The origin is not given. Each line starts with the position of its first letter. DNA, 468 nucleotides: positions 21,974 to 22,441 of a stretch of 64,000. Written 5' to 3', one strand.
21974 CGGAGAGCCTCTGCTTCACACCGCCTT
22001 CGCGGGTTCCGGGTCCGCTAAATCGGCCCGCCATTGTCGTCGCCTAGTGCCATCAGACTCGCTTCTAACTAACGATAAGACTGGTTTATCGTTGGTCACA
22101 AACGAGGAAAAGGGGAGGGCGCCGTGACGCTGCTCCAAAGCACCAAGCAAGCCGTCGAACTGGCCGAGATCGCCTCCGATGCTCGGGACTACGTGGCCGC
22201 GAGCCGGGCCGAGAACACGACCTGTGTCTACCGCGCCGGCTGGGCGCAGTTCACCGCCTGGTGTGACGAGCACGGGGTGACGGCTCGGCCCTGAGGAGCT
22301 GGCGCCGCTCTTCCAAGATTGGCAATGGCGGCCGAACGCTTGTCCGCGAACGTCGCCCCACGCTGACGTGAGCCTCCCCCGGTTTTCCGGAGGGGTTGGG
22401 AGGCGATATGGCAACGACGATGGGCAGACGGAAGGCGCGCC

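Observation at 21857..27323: Two diverged copies of one integrase leader, each attached to a different wreck of the same integrase gene, bracket a 4.5-kb cargo segment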

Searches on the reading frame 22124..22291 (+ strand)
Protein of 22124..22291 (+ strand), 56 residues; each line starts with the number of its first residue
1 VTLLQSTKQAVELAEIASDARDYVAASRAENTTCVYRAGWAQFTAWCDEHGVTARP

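Call 12: search_protein_families(library=pfam, proteins=[window:22124-22291:+], max_evalue=0.01)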
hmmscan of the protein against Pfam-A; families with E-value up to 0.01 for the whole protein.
window:22124-22291:+ (56 aa): 0 families
